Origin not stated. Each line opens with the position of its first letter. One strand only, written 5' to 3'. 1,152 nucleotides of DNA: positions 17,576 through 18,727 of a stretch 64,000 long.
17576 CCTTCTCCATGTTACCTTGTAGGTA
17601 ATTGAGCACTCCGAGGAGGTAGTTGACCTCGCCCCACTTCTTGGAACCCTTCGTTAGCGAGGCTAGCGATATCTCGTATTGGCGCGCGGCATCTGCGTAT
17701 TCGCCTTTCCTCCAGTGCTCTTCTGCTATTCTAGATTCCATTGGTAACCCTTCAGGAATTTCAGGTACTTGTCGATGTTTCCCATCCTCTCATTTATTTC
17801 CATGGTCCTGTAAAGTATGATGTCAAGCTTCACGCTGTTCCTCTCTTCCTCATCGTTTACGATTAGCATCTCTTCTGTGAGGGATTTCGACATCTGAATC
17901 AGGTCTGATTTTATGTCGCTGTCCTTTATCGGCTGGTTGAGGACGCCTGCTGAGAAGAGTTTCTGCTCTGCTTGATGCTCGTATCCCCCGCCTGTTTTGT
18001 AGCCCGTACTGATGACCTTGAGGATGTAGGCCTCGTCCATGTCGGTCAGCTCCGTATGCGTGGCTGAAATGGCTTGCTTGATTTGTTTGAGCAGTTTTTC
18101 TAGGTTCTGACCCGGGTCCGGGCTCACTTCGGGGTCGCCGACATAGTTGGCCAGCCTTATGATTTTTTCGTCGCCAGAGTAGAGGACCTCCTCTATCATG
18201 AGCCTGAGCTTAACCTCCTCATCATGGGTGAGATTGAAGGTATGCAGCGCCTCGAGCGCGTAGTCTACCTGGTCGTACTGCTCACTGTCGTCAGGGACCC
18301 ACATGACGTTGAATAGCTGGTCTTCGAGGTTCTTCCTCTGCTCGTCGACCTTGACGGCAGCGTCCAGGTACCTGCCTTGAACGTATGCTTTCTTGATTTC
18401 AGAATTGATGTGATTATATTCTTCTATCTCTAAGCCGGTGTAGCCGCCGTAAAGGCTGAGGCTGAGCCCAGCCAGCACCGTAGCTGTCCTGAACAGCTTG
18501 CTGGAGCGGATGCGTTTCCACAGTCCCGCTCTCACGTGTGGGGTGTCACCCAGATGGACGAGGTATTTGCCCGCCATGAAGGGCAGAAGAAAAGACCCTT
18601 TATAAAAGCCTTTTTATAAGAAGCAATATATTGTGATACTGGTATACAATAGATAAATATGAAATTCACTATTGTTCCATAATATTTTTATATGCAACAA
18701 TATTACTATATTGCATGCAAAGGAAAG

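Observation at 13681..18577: Five-gene minus-strand operon: membrane anchor, Sel1/TPR-APH-like kinase, three secreted charged proteins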

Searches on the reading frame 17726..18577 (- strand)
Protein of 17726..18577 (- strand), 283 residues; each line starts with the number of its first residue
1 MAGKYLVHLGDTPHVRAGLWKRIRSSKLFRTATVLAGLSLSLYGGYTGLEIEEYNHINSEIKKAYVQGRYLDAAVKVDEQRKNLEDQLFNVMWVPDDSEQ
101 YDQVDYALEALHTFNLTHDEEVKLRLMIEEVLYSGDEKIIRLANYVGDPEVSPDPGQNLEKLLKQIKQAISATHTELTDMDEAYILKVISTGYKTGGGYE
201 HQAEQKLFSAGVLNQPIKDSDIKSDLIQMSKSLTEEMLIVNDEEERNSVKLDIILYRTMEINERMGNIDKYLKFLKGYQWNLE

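Call 3: search_protein_families(library=pfam, proteins=[window:17726-18577:-], max_evalue=0.1)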
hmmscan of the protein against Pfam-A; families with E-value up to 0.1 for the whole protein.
window:17726-18577:- (283 aa): 0 families

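Call 4: search_protein_families(library=ncbifam, proteins=[window:17726-18577:-], max_evalue=0.1)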
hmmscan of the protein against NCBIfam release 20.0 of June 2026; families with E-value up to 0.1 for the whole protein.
window:17726-18577:- (283 aa): 0 families

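Call 12: list_cluster_members(proteins=[window:17726-18577:-, window:15765-17741:-, window:14877-15749:-, window:14183-14812:-, window:13681-14178:-, window:12591-13673:+, window:18715-19608:+, window:10950-12359:-])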
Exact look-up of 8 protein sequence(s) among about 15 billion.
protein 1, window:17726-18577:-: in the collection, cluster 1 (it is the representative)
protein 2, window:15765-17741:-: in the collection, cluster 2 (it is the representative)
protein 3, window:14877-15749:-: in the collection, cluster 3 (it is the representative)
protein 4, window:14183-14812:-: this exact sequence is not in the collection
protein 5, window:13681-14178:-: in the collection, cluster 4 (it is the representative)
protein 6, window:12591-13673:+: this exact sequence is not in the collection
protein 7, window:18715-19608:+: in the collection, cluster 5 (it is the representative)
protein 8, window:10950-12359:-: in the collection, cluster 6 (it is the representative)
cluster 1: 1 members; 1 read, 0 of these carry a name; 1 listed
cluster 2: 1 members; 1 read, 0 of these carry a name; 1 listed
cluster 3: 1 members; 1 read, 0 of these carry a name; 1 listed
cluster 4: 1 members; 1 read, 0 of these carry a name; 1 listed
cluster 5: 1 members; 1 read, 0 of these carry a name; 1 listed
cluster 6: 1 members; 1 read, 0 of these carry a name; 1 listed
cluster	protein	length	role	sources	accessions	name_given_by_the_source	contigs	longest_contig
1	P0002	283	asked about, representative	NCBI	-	-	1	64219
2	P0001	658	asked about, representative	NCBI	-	-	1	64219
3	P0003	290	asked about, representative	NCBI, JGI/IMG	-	-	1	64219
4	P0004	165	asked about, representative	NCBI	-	-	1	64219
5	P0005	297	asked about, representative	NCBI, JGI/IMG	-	-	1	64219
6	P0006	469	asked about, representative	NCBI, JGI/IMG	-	-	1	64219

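Call 50: find_homologous_proteins(query=P0005, max_evalue=1e-10)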
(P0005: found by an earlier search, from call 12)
Query P0005 (297 aa): 157 proteins with E <= 1e-10 among 1157 candidates; the best 120 are listed.
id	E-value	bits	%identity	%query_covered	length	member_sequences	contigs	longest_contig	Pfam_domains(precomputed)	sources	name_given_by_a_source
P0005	7.4e-193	657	100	100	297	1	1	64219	PF04014.24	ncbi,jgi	-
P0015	9.3e-101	355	52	100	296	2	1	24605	PF04014.24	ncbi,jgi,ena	-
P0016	2.3e-95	337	51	100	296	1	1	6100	PF04014.24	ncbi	-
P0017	3.1e-88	314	48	100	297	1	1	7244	PF04014.24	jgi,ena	-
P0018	1.1e-87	312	48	100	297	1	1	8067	PF04014.24,PF01895.25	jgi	jgi:phosphate uptake regulator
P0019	1.5e-87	311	48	100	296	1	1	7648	PF04014.24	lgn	-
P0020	1.2e-84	302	47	100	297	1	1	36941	PF04014.24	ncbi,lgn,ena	-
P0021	4.0e-73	264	45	100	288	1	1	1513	PF04014.24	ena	-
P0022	2.3e-69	252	41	100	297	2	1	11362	PF04014.24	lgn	-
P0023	1.2e-68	249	40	100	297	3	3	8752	PF04014.24,PF01895.25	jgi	-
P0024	3.9e-65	238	40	100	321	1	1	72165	PF04014.24,PF01895.25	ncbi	-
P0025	8.3e-65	237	39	99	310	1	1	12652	PF04014.24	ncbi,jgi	-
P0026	1.7e-63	233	38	99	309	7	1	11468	PF04014.24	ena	-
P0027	2.0e-62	229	39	99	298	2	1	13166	PF04014.24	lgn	-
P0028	4.9e-61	224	37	99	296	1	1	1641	PF04014.24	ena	-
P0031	1.2e-58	217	42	84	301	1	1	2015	PF04014.24,PF01895.25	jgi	jgi:phosphate uptake regulator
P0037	4.1e-53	199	34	99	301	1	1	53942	PF04014.24,PF01895.25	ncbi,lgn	-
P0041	1.5e-50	190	33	98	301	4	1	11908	PF04014.24,PF01895.25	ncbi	-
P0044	6.0e-50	188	33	98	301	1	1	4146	PF04014.24,PF01895.25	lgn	-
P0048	1.5e-48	184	34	99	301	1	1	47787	PF01895.25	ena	-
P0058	4.4e-46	175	31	98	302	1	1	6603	PF04014.24,PF01895.25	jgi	jgi:phosphate uptake regulator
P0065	9.7e-45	171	35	99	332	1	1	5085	PF04014.24,PF01895.25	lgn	-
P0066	2.0e-44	170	31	98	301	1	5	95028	PF01895.25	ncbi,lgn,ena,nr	ncbi:MAG: phosphate uptake regulator PhoU [Nanoarchaeota archaeon]|nr:phosphate uptake regulator Pho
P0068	4.9e-44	169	31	98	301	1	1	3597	PF04014.24,PF01895.25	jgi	-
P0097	4.1e-39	153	28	98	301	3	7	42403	PF01895.25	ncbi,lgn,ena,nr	ncbi:hypothetical protein CMO90_04480 [Candidatus Woesearchaeota archaeon]|nr:hypothetical protein [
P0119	6.4e-36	142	31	88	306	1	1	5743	PF04014.24,PF01895.25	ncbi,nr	ncbi:DUF47 family protein [Candidatus Woesearchaeota archaeon]|nr:DUF47 family protein [Candidatus W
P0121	7.6e-36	142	32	99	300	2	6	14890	PF04014.24,PF01895.25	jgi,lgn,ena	-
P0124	5.3e-35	139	32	98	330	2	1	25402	PF04014.24,PF01895.25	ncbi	-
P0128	3.8e-34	136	32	99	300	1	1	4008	PF04014.24,PF01895.25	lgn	-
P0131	1.1e-32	131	31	99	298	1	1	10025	PF04014.24,PF01895.25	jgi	-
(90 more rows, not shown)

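Call 51: find_encoding_contigs(protein=P0015, flank=10000, max_places=3)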
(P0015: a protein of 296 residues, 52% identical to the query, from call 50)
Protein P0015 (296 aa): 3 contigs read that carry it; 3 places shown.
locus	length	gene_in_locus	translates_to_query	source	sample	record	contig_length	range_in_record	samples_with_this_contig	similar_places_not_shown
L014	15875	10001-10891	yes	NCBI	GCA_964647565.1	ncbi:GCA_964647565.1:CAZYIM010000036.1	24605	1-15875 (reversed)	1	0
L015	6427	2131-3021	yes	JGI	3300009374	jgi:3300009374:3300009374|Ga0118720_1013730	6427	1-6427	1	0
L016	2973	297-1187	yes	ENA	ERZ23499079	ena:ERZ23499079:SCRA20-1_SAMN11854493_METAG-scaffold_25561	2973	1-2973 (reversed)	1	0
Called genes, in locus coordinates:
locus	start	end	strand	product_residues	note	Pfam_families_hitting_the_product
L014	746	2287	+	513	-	PF00733:Asn_synthase, PF06508:QueC (faint), PF24167:DUF7411, PF00733:Asn_synthase, PF01902:Diphthami_syn_2_N, PF28410:Diphthami_syn_2_C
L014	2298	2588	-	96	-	-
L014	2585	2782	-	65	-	-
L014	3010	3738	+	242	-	-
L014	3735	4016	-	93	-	PF01740:STAS (weak)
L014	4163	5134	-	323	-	-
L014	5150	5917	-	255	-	-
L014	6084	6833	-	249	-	-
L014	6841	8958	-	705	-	PF00515:TPR_1 (faint), PF07719:TPR_2 (faint), PF13174:TPR_6 (faint), PF13176:TPR_7 (faint), PF13181:TPR_8 (faint), PF13414:TPR_11 (faint), PF13424:TPR_12 (faint), PF13428:TPR_14 (faint), +4 more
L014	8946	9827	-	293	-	-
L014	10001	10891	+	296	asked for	PF04014:MazE_antitoxin (weak)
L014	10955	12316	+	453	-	PF02550:AcetylCoA_hydro, PF13336:AcetylCoA_hyd_C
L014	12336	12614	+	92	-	-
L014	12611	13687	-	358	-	PF00586:AIRS, PF02769:AIRS_C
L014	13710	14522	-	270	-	-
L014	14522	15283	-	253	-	-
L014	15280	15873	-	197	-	?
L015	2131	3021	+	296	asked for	PF04014:MazE_antitoxin (weak)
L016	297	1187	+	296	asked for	PF04014:MazE_antitoxin (weak)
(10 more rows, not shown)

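Call 52: find_encoding_contigs(protein=P0024, flank=10000, max_places=3)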
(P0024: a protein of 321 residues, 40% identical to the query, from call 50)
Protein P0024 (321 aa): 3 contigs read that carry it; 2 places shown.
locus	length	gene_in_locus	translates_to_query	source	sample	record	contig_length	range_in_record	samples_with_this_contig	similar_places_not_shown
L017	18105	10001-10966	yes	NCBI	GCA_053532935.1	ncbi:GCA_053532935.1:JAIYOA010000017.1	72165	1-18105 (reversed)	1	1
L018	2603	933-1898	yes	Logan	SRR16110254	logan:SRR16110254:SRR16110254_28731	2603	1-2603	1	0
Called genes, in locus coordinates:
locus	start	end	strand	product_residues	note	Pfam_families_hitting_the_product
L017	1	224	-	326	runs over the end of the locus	PF04014:MazE_antitoxin (weak)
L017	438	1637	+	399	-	PF01408:GFO_IDH_MocA (weak)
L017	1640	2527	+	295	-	-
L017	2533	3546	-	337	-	PF06560:GPI (weak), PF14667:Polysacc_synt_C (faint), PF06560:GPI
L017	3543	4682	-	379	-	PF00480:ROK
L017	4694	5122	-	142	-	-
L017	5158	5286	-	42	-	-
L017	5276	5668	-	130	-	-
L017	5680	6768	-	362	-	PF01964:ThiC_Rad_SAM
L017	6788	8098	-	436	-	-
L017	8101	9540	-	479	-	PF02878:PGM_PMM_I, PF02879:PGM_PMM_II, PF02880:PGM_PMM_III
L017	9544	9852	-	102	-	-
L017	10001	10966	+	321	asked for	PF04014:MazE_antitoxin, PF01895:PhoU (faint)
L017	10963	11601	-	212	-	PF00702:Hydrolase, PF03031:NIF (faint), PF13419:HAD_2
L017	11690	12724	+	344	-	PF07995:GSDH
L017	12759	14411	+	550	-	PF00749:tRNA-synt_1c, PF03950:tRNA-synt_1c_C, PF20974:tRNA-synt_1c_C2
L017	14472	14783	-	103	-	-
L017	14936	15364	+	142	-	-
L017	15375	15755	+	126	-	-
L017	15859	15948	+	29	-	-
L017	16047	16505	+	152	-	-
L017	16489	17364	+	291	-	-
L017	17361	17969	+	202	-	-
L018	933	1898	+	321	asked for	PF04014:MazE_antitoxin, PF01895:PhoU (faint)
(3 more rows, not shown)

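Call 55: find_homologous_proteins(query=P0002, max_evalue=0.001)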
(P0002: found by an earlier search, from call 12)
Query P0002 (283 aa): 1 proteins with E <= 0.001 among 549 candidates.
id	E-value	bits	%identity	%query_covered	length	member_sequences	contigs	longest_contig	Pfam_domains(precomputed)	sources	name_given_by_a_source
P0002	1.5e-182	623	100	100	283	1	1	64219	-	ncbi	-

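Call 58: search_protein_families(library=padloc, proteins=[window:17726-18577:-], max_evalue=0.01)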
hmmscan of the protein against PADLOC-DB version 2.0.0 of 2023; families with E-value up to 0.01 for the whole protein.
window:17726-18577:- (283 aa): 0 families

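Call 59: search_protein_families(library=pfam, proteins=[L014:6841-8958:-], max_evalue=0.1)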
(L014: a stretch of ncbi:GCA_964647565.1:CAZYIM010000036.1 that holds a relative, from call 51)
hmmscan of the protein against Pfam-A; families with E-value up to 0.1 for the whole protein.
L014:6841-8958:- (705 aa): 22 families
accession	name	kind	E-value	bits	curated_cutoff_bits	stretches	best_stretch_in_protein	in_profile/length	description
PF00515.34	TPR_1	-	1.9e-16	59.5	27.8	2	248-274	3-29/34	Tetratricopeptide repeat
PF13181.12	TPR_8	-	1.8e-15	56.2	25.7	2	6-37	3-34/34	Tetratricopeptide repeat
PF07719.23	TPR_2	-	1.6e-13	50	27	1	42-67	2-27/34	Tetratricopeptide repeat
PF13424.12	TPR_12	-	1.9e-12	47.7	30.1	1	43-104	5-72/77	Tetratricopeptide repeat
PF13431.12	TPR_17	-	1.5e-11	44.1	24.4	0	99-122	1-24/34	Tetratricopeptide repeat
PF13428.12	TPR_14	-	2.9e-10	40.2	23.5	0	79-120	3-44/44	Tetratricopeptide repeat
PF14559.12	TPR_19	-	7e-10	39.5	25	1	18-61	5-45/68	Tetratricopeptide repeat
PF13414.12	TPR_11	-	3.3e-08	33.5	26.8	1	16-55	6-42/42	TPR repeat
PF13432.12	TPR_16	-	9e-08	32.9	32.7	1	8-64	1-54/65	Tetratricopeptide repeat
PF13176.12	TPR_7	-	2.5e-07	30.7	27.9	0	7-35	2-30/36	Tetratricopeptide repeat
PF13174.12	TPR_6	-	1.3e-06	29.1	26.3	1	6-36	2-32/33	Tetratricopeptide repeat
PF17874.7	TPR_MalT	-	1.3e-05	25.1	45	1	7-108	83-194/336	MalT-like TPR region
PF24575.1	TPR_Slam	-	2.5e-05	25.1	35.2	0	10-64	53-104/104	Surface lipoprotein assembly modifier, N-terminal TPR repeats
PF10345.15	Cohesin_load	-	3.3e-05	22.9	25.8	1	32-153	346-485/585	Cohesin loading factor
PF25064.1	ARM_TT21_5th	-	4.1e-05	24.3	27.8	1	12-87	9-81/117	TT21 fifth ARM repeats domain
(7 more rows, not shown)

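Call 74: predict_structure(alignment_id=A8)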
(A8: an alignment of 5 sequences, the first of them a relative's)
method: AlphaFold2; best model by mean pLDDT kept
length: 283 residues; sequences in the alignment: 5
mean_pLDDT: 76.3   pTM: 0.73
mean pLDDT of the five models: 76.3, 73.9, 73.9, 73.5, 62.4
residues with pLDDT >= 90: 113; 70-90: 94; 50-70: 16; < 50: 60
segments of 3 or more residues with pLDDT < 50: 1-49, 88-96
pLDDT, mean of each block of 10 residues (from residue 1): 28 32 41 40 38 76 90 87 60 51 87 90 92 90 93 86 91 86 95 88 95 91 95 84 77 88 91 84 46
secondary structure, 60 per line:
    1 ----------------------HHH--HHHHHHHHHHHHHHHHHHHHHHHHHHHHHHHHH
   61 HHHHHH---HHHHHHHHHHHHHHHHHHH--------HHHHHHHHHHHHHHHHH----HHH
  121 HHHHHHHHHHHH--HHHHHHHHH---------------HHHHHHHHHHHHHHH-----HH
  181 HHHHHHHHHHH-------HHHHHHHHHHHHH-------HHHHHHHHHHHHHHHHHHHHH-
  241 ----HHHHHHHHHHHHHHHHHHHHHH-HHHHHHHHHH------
elements in order: H28-66 H70-88 H97-113 H118-132 H135-143 H159-173 H179-191 H199-211 H219-239 H245-266 H268-277

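Call 76: fold_search(model_id=the predicted structure, library=pdb)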
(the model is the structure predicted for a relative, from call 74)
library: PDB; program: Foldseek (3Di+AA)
matches with E <= 10: 196; with E <= 0.001: 0
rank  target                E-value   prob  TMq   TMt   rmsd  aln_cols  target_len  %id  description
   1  2yfb_B                6.5e-02  0.54  0.18  0.21  21.7       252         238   12  X-ray structure of McpS ligand binding domain in complex with succinate (released 2012-04-18)
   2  2yfb_A                9.5e-02  0.41  0.17  0.20  21.8       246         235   13  X-ray structure of McpS ligand binding domain in complex with succinate (released 2012-04-18)
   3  2yfa_B                9.9e-02  0.41  0.17  0.20  21.9       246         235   13  X-ray structure of McpS ligand binding domain in complex with malate (released 2012-04-18)
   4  7v6q_D                3.8e-01  0.35  0.21  0.26  15.7       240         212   12  Crystal structure of sNASP-ASF1A-H3.1-H4 complex (released 2021-12-29)
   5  2yfa_A                4.2e-01  0.20  0.17  0.20  21.8       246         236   13  X-ray structure of McpS ligand binding domain in complex with malate (released 2012-04-18)
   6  1xwm                  5.3e-01  0.33  0.22  0.28  15.7       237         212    8  The crystal structure of PhoU (phosphate uptake regulator), Structural genomics (released 2004-12-14)
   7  3l39                  5.9e-01  0.18  0.18  0.22  16.7       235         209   13  Crystal structure of Putative PhoU-like phosphate regulatory protein (BT4638) from BACTEROIDES THETAIOTAOMICRON VPI-5482 (released 2010-01-19)
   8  6bd1_A                7.1e-01  0.21  0.21  0.25  16.5       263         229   10  Complex of 14-3-3 theta with an IRSp53 peptide phosphorylated at S366 (released 2018-10-24)
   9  5jm4_B                8.1e-01  0.12  0.16  0.17  17.9       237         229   12  Crystal structure of 14-3-3zeta in complex with a cyclic peptide involving an adamantyl and a dicarboxy side chain (released 2017-05-10)
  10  6f09_P                9.3e-01  0.23  0.23  0.27  17.3       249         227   10  Binary complex of 14-3-3 zeta with ubiquitin specific protease 8 (USP8) pSer718 peptide (released 2018-03-07)
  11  5bt1_A                9.8e-01  0.15  0.18  0.20  15.7       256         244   12  histone chaperone Hif1 playing with histone H2A-H2B dimer (released 2016-10-26)
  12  6byj_B                1.1e+00  0.16  0.21  0.24  17.0       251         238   12  Structure of human 14-3-3 gamma bound to O-GlcNAc peptide (released 2018-05-09)
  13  3msv_A                1.3e+00  0.15  0.20  0.17  23.3       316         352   10  The hypoxic regulator of sterol synthesis Nro1 is a nuclear import adaptor (released 2011-04-20)
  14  3f3p_G                1.3e+00  0.07  0.15  0.11  19.8       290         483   13  Crystal structure of the nucleoporin pair Nup85-Seh1, space group P21212 (released 2009-04-07)
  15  9k87_0                1.4e+00  0.21  0.23  0.24  14.6       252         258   13  Cryo-EM structure of designed zinc-induced icosahedron Cage-i53-Zn1-HEHE-5 (released 2025-10-29)
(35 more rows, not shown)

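Call 86: find_encoding_contigs(protein=P0017, flank=8000, max_places=2)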
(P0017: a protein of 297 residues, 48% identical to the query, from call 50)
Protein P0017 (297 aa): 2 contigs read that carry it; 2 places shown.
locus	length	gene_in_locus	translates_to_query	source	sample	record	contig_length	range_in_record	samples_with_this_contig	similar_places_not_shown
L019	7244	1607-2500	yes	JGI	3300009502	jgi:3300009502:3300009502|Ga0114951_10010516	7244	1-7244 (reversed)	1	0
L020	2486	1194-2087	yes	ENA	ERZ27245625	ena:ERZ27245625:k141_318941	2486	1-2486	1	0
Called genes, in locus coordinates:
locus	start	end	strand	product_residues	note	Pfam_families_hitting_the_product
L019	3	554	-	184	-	?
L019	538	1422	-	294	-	-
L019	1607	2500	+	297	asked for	PF04014:MazE_antitoxin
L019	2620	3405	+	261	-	-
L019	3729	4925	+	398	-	PF00561:Abhydrolase_1 (faint)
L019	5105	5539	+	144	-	-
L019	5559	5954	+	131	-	-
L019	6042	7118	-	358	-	PF00152:tRNA-synt_2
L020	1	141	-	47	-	?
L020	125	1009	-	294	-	-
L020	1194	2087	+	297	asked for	PF04014:MazE_antitoxin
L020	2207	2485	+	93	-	?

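Call 87: find_encoding_contigs(protein=P0018, flank=8000, max_places=2)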
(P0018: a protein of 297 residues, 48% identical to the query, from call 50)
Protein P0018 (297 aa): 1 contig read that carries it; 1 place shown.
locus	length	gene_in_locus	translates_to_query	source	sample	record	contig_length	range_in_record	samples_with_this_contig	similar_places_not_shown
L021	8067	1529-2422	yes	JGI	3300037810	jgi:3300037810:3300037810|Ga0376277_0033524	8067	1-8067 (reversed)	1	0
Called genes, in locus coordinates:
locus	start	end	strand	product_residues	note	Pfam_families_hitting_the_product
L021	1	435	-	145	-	?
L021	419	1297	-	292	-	-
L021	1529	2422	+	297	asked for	PF04014:MazE_antitoxin (weak), PF01895:PhoU (faint)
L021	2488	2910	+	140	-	-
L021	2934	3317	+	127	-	-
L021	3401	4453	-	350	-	PF00152:tRNA-synt_2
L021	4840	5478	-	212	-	-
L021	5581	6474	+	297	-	PF00701:DHDPS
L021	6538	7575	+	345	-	PF01118:Semialdhyde_dh, PF02774:Semialdhyde_dhC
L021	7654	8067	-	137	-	?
